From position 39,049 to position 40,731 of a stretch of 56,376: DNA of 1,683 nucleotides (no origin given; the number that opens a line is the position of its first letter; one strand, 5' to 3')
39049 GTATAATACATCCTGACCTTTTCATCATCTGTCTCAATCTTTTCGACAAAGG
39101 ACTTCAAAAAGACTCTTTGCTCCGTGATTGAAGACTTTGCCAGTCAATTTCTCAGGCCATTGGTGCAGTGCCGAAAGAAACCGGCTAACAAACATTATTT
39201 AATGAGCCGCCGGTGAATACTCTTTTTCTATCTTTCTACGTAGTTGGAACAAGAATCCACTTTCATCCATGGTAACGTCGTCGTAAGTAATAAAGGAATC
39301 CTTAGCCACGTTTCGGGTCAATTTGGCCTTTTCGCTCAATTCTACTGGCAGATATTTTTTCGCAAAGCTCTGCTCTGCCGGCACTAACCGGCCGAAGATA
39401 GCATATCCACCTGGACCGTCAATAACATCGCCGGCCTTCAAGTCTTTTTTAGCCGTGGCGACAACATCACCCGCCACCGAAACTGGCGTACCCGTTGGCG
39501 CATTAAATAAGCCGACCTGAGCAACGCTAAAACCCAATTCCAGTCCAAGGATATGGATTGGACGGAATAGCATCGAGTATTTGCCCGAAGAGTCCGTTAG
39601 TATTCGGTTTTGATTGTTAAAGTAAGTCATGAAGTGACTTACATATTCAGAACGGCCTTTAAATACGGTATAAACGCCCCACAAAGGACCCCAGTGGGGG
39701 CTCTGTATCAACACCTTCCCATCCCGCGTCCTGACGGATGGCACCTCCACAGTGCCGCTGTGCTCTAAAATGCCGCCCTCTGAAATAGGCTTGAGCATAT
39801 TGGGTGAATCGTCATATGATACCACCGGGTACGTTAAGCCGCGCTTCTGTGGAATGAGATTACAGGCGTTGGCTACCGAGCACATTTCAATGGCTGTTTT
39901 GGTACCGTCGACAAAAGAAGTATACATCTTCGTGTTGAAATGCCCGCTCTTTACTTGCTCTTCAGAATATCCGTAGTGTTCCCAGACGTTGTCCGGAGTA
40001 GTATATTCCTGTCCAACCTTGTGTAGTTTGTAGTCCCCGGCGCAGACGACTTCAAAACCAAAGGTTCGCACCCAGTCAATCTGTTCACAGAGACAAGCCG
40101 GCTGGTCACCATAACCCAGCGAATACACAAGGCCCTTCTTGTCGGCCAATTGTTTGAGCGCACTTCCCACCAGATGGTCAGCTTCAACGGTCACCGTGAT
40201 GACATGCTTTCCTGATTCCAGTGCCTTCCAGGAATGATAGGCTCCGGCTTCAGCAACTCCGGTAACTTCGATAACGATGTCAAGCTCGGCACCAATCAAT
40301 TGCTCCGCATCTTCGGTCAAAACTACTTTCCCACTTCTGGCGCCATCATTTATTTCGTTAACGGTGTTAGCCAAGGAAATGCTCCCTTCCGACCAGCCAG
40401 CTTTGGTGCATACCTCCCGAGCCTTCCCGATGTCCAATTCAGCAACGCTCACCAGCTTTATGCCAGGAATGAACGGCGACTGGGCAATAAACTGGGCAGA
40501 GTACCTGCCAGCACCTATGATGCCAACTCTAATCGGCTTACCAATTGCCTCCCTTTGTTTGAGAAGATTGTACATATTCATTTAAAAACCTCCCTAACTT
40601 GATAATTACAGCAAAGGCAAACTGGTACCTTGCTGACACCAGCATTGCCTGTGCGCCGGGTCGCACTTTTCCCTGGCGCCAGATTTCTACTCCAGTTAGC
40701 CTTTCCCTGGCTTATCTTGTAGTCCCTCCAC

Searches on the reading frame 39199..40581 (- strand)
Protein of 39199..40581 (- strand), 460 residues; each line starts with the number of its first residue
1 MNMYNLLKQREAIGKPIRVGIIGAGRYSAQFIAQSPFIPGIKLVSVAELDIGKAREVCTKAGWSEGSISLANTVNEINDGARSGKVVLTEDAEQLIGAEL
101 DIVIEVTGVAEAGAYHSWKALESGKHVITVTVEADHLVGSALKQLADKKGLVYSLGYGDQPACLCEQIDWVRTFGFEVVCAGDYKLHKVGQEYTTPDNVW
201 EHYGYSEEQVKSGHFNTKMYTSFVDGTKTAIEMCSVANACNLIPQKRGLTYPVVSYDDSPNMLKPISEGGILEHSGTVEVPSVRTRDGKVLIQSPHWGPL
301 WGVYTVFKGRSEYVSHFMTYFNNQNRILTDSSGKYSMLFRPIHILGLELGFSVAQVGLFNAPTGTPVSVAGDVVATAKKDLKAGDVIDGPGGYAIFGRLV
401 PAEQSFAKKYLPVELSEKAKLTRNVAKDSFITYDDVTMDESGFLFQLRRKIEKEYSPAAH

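Call 3: search_protein_families(library=pfam, proteins=[window:39199-40581:-])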
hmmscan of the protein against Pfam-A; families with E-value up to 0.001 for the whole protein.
window:39199-40581:- (460 aa): 2 families
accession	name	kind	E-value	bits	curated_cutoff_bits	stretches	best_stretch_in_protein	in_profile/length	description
PF21135.2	DRL_cat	-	5.8e-46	156.9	27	1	158-349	1-164/164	Oxidoreductase DRL, catalytic domain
PF03447.22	NAD_binding_3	-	3.3e-06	28.2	24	1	81-150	39-110/116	Homoserine dehydrogenase, NAD binding domain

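Call 4: search_protein_families(library=ncbifam, proteins=[window:39199-40581:-])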
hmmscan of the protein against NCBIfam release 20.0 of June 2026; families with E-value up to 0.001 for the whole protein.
window:39199-40581:- (460 aa): 1 family
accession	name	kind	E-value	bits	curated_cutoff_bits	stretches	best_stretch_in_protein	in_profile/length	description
NF004976.0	PRK06349.1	subfamily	2.2e-05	23.7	205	1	82-151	55-125/430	homoserine dehydrogenase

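Call 6: search_solved_structures(query=window:39199-40581:-, max_evalue=0.001, show_alignments=1)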
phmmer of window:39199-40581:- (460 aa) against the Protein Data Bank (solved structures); distinct sequences matched with E-value up to 0.001: 2.
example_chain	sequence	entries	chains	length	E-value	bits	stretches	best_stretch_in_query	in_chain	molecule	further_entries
3upl_A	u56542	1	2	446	1.9e-55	191.9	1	8-448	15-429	Oxidoreductase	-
3upy_A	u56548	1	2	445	1.9e-55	191.9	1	8-448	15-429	Oxidoreductase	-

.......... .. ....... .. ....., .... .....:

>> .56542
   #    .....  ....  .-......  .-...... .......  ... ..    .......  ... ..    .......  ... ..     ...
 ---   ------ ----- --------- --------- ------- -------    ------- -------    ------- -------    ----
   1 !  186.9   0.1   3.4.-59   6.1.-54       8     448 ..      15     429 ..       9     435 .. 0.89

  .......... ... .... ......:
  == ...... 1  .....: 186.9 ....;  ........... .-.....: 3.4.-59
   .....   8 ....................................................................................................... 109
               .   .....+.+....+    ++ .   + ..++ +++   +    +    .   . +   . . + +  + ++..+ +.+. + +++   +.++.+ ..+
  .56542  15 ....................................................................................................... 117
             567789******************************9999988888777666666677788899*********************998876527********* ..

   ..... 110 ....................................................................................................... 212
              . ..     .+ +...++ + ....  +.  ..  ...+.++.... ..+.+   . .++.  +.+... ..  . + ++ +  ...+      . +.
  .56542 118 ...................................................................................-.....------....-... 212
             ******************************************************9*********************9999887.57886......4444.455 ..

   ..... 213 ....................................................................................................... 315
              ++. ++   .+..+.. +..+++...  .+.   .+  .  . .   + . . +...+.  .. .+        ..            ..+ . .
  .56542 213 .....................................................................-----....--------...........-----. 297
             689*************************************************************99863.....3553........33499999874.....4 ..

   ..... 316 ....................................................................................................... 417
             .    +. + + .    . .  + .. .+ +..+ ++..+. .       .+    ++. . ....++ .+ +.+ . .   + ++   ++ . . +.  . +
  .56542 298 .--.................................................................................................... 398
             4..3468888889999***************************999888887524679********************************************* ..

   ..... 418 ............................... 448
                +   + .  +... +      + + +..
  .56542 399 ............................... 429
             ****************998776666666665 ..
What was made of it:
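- On DRL family (Pfam PF21135 DRL_cat): 3upl E 1.9e-55 (call 6).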

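Call 15: find_related_loci(query=window:39199-40581:-, collection=genome_contigs, flank=10000)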
Query window:39199-40581:- (460 aa) in genome_contigs; peptide patterns used: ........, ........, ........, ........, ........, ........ (x = any residue, [..] = any of these).
36 stretches matched a pattern; 16 encode a relative of the query (tblastn E <= 1e-3); 16 distinct loci.
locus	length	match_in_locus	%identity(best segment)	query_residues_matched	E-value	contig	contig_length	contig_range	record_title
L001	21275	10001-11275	42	1-452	5e-114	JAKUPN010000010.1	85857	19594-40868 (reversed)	MAG: Alphaproteobacteria bacterium isolate ALOHA_A2.5_4 A2.5-Alphaproteobacteria-2_10, whole genome shotgun sequence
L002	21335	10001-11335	40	1-456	2e-114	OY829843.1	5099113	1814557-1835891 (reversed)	MAG: Alphaproteobacteria bacterium isolate f39589be-575b-4b6e-84b1-1196dcf6da37 genome assembly, chromosome: 1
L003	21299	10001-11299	40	1-455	8e-111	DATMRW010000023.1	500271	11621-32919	MAG TPA_asm: Xanthobacteraceae bacterium isolate SMAG_U12966 k141_114049, whole genome shotgun sequence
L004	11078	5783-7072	39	1-452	3e-108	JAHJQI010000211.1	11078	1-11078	MAG: Alphaproteobacteria bacterium isolate OS_PC_MetaG.mb.104 OS_PC_MetaG.mb.104_k141_741422, whole genome shotgun seque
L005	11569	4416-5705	39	1-452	8e-106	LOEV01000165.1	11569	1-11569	MAG: Alphaproteobacteria bacterium BRH_c36 BRHa_1005050, whole genome shotgun sequence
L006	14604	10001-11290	39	1-453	2e-102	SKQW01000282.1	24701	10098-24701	MAG: Rhodobiaceae bacterium isolate CSSed162cmA_458 CSSed16-2cmA-3477, whole genome shotgun sequence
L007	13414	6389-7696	35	7-448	1e-86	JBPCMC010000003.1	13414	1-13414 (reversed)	MAG: Thermomicrobiales bacterium isolate TH_ant_mag_94 S1Ck127_4108833_flag_0_multi_6.9878_len_13414, whole genome shotg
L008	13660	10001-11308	35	7-448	4e-86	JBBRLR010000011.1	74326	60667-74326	MAG: Thermomicrobiales bacterium isolate La1_maxbin2.054 LA1C_X2.054_k141_2560829L_74326_cov_37.5687, whole genome shotg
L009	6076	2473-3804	35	7-456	2e-85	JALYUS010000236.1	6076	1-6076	MAG: Chloroflexota bacterium isolate LAG bin23 SD1463-65_k127_1841065, whole genome shotgun sequence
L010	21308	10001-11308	35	7-448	1e-83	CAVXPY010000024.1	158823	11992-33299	MAG: uncultured Chloroflexia bacterium isolate MFD04580.bin.2.53 genome assembly, contig: contig_58147, whole genome sho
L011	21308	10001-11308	34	7-448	3e-83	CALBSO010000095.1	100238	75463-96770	MAG TPA_asm: uncultured Thermomicrobia bacterium isolate SRR5457059_bin.136_CONCOCT_v1.1_MAG genome assembly, contig: ER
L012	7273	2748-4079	34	7-456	3e-82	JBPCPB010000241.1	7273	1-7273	MAG: Thermomicrobiales bacterium isolate TH_ant_mag_171 S1Ck127_1382528_flag_0_multi_4.8778_len_7273, whole genome shotg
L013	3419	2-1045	34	103-456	1e-63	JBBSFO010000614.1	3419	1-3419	MAG: Thermomicrobiales bacterium isolate LS1_sbin.90 LS1_sbin.90_K_1466768_L_3419_cov_15.6589, whole genome shotgun sequ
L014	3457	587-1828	32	2-448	7e-62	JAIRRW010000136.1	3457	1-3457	MAG: Clostridiales bacterium isolate Ct408_bin14 k119_3663406, whole genome shotgun sequence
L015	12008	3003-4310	36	7-448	9e-85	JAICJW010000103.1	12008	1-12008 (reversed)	MAG: Chloroflexia bacterium isolate GZL_HY_2_bin.18 k141_104983_length_12008_cov_11.0000, whole genome shotgun sequence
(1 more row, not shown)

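Call 18: find_homologous_proteins(query=window:39199-40581:-, max_evalue=1e-20)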
Query window:39199-40581:- (460 aa): 2699 proteins with E <= 1e-20 among 8000 candidates; the best 120 are listed.
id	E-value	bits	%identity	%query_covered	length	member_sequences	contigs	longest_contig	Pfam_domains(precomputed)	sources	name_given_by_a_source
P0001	0.0e+0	1050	100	100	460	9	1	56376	PF21135.3,PF03447.23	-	-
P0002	1.0e-287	972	92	100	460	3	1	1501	PF21135.3,PF03447.23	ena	-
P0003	1.1e-194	666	65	99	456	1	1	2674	PF21135.3,PF03447.23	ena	-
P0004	3.7e-183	628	59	100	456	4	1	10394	PF21135.3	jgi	-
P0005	5.6e-181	621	58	99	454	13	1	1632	PF01408.29,PF21135.3,PF03447.23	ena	-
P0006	6.4e-181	620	60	98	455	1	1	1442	PF01408.29,PF21135.3,PF03447.23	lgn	-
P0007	9.2e-181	620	60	98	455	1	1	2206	PF01408.29,PF21135.3,PF03447.23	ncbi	-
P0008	1.2e-180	619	59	98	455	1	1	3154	PF01408.29,PF21135.3,PF03447.23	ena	-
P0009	5.2e-180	617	60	99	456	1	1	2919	PF01408.29,PF21135.3,PF03447.23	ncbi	ncbi:NAD(P)H-dependent oxidoreductase [Chloroflexota bacterium]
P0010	5.4e-180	617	58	100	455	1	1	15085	PF01408.29,PF21135.3,PF03447.23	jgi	jgi:predicted homoserine dehydrogenase-like protein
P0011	4.4e-179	614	57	100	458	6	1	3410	PF21135.3,PF03447.23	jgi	jgi:predicted homoserine dehydrogenase-like protein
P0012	7.9e-179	613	59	98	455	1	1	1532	PF01408.29,PF21135.3,PF03447.23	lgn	-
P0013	1.4e-178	613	57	99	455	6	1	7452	PF21135.3,PF03447.23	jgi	-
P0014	5.8e-178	611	59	99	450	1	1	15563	PF21135.3,PF03447.23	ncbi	ncbi:NAD(P)H-dependent oxidoreductase [Chloroflexota bacterium]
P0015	6.3e-178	610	58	99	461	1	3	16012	PF21135.3,PF03447.23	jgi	jgi:predicted homoserine dehydrogenase-like protein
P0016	4.2e-175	601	57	98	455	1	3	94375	PF01408.29,PF21135.3,PF03447.23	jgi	jgi:predicted homoserine dehydrogenase-like protein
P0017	1.5e-174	599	58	100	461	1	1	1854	PF21135.3,PF03447.23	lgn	-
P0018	4.6e-174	598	58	99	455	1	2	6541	PF01408.29,PF08666.18,PF21135.3,PF03447.23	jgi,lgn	-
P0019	1.3e-167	576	56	97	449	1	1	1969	PF21135.3,PF03447.23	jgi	jgi:predicted homoserine dehydrogenase-like protein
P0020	9.2e-161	554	55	99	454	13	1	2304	PF21135.3,PF03447.23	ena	-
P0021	6.2e-160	551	54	99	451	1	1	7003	PF01408.29,PF21135.3,PF03447.23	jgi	-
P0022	1.8e-159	550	54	99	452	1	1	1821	PF21135.3,PF03447.23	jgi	jgi:predicted homoserine dehydrogenase-like protein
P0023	8.3e-159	547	54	99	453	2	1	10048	PF21135.3,PF03447.23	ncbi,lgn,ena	-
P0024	1.0e-158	547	53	99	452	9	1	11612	PF21135.3,PF03447.23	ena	-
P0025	3.9e-158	545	54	99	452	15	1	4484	PF01408.29,PF21135.3,PF03447.23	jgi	jgi:predicted homoserine dehydrogenase-like protein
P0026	5.7e-158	545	53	99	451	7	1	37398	PF01408.29,PF21135.3,PF03447.23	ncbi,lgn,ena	-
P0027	1.1e-157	544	57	93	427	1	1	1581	PF08666.18,PF21135.3,PF03447.23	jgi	jgi:predicted homoserine dehydrogenase-like protein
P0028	1.1e-156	540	54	99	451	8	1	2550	PF01408.29,PF21135.3,PF03447.23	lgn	-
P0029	2.3e-156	539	54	99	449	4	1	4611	PF01408.29,PF21135.3,PF03447.23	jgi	jgi:predicted homoserine dehydrogenase-like protein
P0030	2.7e-156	539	54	100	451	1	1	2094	PF01408.29,PF21135.3,PF03447.23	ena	-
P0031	3.6e-156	539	53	99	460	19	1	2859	PF21135.3,PF03447.23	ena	-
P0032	4.6e-156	538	53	99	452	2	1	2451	PF21135.3,PF03447.23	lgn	-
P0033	5.2e-156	538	53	100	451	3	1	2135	PF01408.29,PF21135.3,PF03447.23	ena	-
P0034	9.1e-156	537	53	99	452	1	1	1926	PF21135.3,PF03447.23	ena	-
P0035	9.4e-156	537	52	99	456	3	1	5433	PF21135.3,PF03447.23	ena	-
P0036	1.6e-155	537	53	99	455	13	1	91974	PF01408.29,PF21135.3,PF03447.23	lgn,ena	-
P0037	1.8e-155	536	54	99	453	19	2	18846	PF01408.29,PF21135.3,PF03447.23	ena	-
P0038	2.9e-155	536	53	99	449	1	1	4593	PF01408.29,PF21135.3,PF03447.23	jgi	jgi:predicted homoserine dehydrogenase-like protein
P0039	3.3e-155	536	54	100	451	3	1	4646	PF01408.29,PF21135.3,PF03447.23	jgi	jgi:predicted homoserine dehydrogenase-like protein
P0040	6.2e-155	535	53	100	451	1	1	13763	PF01408.29,PF21135.3,PF03447.23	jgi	jgi:predicted homoserine dehydrogenase-like protein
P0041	6.4e-155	535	53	99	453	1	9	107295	PF01408.29,PF21135.3,PF03447.23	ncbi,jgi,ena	-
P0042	8.6e-155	534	53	100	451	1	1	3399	PF01408.29,PF21135.3,PF03447.23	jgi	jgi:predicted homoserine dehydrogenase-like protein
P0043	9.4e-155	534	54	99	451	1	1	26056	PF01408.29,PF21135.3,PF03447.23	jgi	-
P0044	2.3e-154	533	53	99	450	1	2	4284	PF01408.29,PF21135.3,PF03447.23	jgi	-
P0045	2.4e-154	533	54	99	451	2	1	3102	PF01408.29,PF21135.3,PF03447.23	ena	-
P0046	2.6e-154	533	53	99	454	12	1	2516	PF21135.3,PF03447.23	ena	-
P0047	3.6e-154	532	50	98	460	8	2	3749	PF21135.3,PF03447.23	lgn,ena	-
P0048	9.4e-154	531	53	99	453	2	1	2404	PF01408.29,PF21135.3,PF03447.23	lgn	-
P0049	1.5e-153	530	54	99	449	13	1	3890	PF01408.29,PF21135.3,PF03447.23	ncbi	ncbi:MAG: flagellar biosynthesis protein FlgA [Dehalococcoidia bacterium]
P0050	2.9e-153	529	54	98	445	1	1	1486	PF21135.3,PF03447.23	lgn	-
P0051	3.2e-153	529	53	99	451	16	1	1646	PF01408.29,PF21135.3,PF03447.23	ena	-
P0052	3.4e-153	529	53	99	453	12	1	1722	PF01408.29,PF08666.18,PF21135.3,PF03447.23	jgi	-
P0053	4.6e-153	529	53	99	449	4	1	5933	PF01408.29,PF21135.3,PF03447.23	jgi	jgi:predicted homoserine dehydrogenase-like protein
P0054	5.5e-153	528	52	99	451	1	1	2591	PF01408.29,PF21135.3,PF03447.23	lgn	-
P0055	6.7e-153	528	52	99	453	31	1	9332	PF01408.29,PF21135.3,PF03447.23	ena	-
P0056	8.9e-153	528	53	99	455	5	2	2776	PF01408.29,PF21135.3,PF03447.23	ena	-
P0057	1.7e-152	527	53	100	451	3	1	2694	PF21135.3,PF03447.23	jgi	jgi:predicted homoserine dehydrogenase-like protein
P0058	1.8e-152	527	54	99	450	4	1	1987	PF01408.29,PF21135.3,PF03447.23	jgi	-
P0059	2.8e-152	526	53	99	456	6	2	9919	PF01408.29,PF21135.3,PF03447.23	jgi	-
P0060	2.8e-152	526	53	99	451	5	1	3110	PF01408.29,PF21135.3,PF03447.23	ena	-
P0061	4.3e-152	525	52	99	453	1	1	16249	PF01408.29,PF21135.3,PF03447.23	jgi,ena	-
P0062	4.8e-152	525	52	99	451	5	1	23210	PF01408.29,PF21135.3,PF03447.23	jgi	-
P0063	7.0e-152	525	53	99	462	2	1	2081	PF21135.3,PF03447.23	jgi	-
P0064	7.1e-152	525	52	99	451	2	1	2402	PF01408.29,PF21135.3,PF03447.23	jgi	jgi:predicted homoserine dehydrogenase-like protein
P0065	1.7e-151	523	51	99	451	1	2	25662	PF01408.29,PF21135.3,PF03447.23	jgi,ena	-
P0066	1.9e-151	523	52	98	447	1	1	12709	PF01408.29,PF21135.3,PF03447.23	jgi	jgi:predicted homoserine dehydrogenase-like protein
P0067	2.1e-151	523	52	99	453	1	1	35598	PF01408.29,PF21135.3,PF03447.23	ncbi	-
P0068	4.7e-151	522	50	98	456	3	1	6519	PF21135.3,PF03447.23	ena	-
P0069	7.4e-151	521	52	99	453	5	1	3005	PF01408.29,PF21135.3,PF03447.23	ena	-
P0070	7.5e-151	521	51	99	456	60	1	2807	PF01408.29,PF21135.3,PF03447.23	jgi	-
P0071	9.0e-151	521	52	99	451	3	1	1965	PF01408.29,PF21135.3,PF03447.23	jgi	jgi:predicted homoserine dehydrogenase-like protein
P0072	1.8e-150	520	50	99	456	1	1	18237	PF01408.29,PF21135.3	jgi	jgi:predicted homoserine dehydrogenase-like protein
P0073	1.9e-150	520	51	99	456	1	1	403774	PF01408.29,PF21135.3,PF03447.23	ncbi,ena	-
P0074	3.5e-150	519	52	99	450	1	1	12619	PF01408.29,PF21135.3,PF03447.23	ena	-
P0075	3.8e-150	519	55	92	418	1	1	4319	PF21135.3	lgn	-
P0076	8.7e-150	518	50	99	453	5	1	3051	PF01408.29,PF21135.3,PF03447.23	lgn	-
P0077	9.0e-150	518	52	99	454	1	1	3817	PF21135.3,PF03447.23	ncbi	ncbi:NAD(P)H-dependent oxidoreductase [Chloroflexota bacterium]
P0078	9.9e-150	518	51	100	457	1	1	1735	PF01408.29,PF21135.3,PF03447.23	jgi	jgi:predicted homoserine dehydrogenase-like protein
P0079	1.1e-149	517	52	98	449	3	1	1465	PF01408.29,PF21135.3,PF03447.23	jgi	-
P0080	1.6e-149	517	52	100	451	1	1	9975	PF01408.29,PF21135.3,PF03447.23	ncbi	-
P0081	2.0e-149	517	53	98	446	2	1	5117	PF01408.29,PF08666.18,PF21135.3,PF03447.23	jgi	-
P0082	2.0e-149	517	52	99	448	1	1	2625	PF21135.3,PF03447.23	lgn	-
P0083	3.9e-149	516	51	100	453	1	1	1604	PF21135.3,PF03447.23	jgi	jgi:predicted homoserine dehydrogenase-like protein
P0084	3.9e-149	516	50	98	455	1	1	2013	PF21135.3,PF03447.23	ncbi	-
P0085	5.1e-149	515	50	99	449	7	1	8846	PF01408.29,PF21135.3,PF03447.23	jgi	-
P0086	6.1e-149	515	51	99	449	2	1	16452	PF01408.29,PF08666.18,PF21135.3,PF03447.23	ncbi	ncbi:MAG: NAD(P)H-dependent oxidoreductase [Hyphomicrobiales bacterium]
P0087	1.1e-148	514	50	99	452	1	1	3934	PF21135.3,PF03447.23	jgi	jgi:predicted homoserine dehydrogenase-like protein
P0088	1.2e-148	514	52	99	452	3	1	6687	PF01408.29,PF21135.3,PF03447.23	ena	-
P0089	1.3e-148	514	52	99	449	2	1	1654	PF08666.18,PF21135.3,PF03447.23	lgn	-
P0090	2.1e-148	513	50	99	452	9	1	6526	PF21135.3,PF03447.23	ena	-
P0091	2.5e-148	513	50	99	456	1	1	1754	PF01408.29,PF21135.3,PF03447.23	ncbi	-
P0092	3.5e-148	512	52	98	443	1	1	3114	PF01408.29,PF21135.3,PF03447.23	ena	-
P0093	3.8e-148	512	50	98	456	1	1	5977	PF21135.3,PF03447.23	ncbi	-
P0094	4.8e-148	512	51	99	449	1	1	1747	PF01408.29,PF21135.3,PF03447.23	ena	-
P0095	6.0e-148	512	51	99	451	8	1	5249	PF01408.29,PF21135.3,PF03447.23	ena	-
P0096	7.8e-148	511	50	99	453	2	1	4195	PF01408.29,PF21135.3,PF03447.23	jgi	jgi:predicted homoserine dehydrogenase-like protein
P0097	1.2e-147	511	51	99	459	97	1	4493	PF01408.29,PF21135.3,PF03447.23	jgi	jgi:predicted homoserine dehydrogenase-like protein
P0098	1.5e-147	510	52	99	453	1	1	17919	PF01408.29,PF21135.3,PF03447.23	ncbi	-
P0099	1.6e-147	510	51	99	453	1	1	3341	PF01408.29,PF21135.3,PF03447.23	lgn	-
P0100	1.6e-147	510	50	99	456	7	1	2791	PF01408.29,PF21135.3,PF03447.23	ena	-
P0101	1.7e-147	510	50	99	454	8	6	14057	PF21135.3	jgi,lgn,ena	jgi:predicted homoserine dehydrogenase-like protein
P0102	2.0e-147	510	50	99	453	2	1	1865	PF21135.3,PF03447.23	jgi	-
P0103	2.0e-147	510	50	99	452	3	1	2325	PF21135.3,PF03447.23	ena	-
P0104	2.5e-147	510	52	98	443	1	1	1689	PF01408.29,PF21135.3,PF03447.23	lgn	-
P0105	2.8e-147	509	52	98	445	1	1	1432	PF01408.29,PF21135.3,PF03447.23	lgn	-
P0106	5.1e-147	509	52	99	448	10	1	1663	PF21135.3,PF03447.23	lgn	-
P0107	5.3e-147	509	50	99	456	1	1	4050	PF21135.3,PF03447.23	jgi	jgi:predicted homoserine dehydrogenase-like protein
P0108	8.0e-147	508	50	99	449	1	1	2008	PF01408.29,PF21135.3,PF03447.23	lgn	-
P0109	8.5e-147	508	50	99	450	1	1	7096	PF08666.18,PF21135.3,PF03447.23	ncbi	-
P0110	8.5e-147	508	49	99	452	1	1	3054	PF21135.3,PF03447.23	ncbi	-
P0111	8.6e-147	508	49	99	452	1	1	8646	PF21135.3,PF03447.23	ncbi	-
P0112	1.6e-146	507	50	99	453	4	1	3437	PF01408.29,PF21135.3,PF03447.23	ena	-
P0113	2.2e-146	507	50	99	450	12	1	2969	PF01408.29,PF21135.3,PF03447.23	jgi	jgi:predicted homoserine dehydrogenase-like protein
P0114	2.5e-146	506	51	99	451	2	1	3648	PF01408.29,PF21135.3,PF03447.23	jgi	-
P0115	4.7e-146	505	50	99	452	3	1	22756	PF01408.29,PF21135.3,PF03447.23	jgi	jgi:predicted homoserine dehydrogenase-like protein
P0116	5.5e-146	505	48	98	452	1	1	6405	PF21135.3,PF03447.23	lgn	-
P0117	5.9e-146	505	49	99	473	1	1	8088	PF01408.29,PF21135.3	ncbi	-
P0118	5.9e-146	505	50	99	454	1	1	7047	PF01408.29,PF21135.3,PF03447.23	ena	-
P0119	7.4e-146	505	51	99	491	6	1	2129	PF01408.29,PF21135.3,PF03447.23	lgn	-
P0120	7.6e-146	505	49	98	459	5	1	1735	PF21135.3,PF03447.23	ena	-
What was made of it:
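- Checked: A SAF domain hit (PF08666) is recorded only for some homologs (call 18), not for the window protein itself.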

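Call 19: find_encoding_contigs(protein=window:39199-40581:-, flank=10000, max_places=6)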
Protein window:39199-40581:- (460 aa): no gene with exactly this product is on record in the collection.
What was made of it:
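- Tried and rejected: The window's DRL protein is not on record in the contig index (call 19).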

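Call 20: find_encoding_contigs(protein=P0016, flank=10000, max_places=3)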
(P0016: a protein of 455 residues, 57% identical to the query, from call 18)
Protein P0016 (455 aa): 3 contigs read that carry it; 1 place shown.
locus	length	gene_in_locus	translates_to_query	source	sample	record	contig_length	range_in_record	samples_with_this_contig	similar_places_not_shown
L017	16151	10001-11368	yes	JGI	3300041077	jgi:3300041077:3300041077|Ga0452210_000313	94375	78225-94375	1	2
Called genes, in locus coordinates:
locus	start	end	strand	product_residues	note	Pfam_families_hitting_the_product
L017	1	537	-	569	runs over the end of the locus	PF01368:DHH, PF02272:DHHA1, PF17768:RecJ_OB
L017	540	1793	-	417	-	PF00109:ketoacyl-synt, PF00108:Thiolase_N (faint), PF02801:Ketoacyl-synt_C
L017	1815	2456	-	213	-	PF10050:DUF2284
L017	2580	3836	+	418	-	PF00919:UPF0004, PF04055:Radical_SAM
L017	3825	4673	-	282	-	-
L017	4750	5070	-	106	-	PF19124:DUF5808 (weak)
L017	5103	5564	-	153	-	PF00583:Acetyltransf_1, PF13673:Acetyltransf_10, PF13508:Acetyltransf_7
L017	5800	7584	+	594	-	PF17297:PEPCK_N, PF00821:PEPCK_GTP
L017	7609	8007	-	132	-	PF09719:C_GCAxxG_C_C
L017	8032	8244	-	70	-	-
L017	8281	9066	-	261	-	PF00106:adh_short, PF08659:KR, PF23441:SDR (weak), PF13561:adh_short_C2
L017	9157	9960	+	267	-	PF00005:ABC_tran, PF13304:AAA_21 (weak)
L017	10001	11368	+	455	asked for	PF01408:GFO_IDH_MocA (faint), PF03447:NAD_binding_3, PF21135:DRL_cat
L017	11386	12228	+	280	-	PF02548:Pantoate_transf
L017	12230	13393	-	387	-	PF02746:MR_MLE_N, PF13378:MR_MLE_C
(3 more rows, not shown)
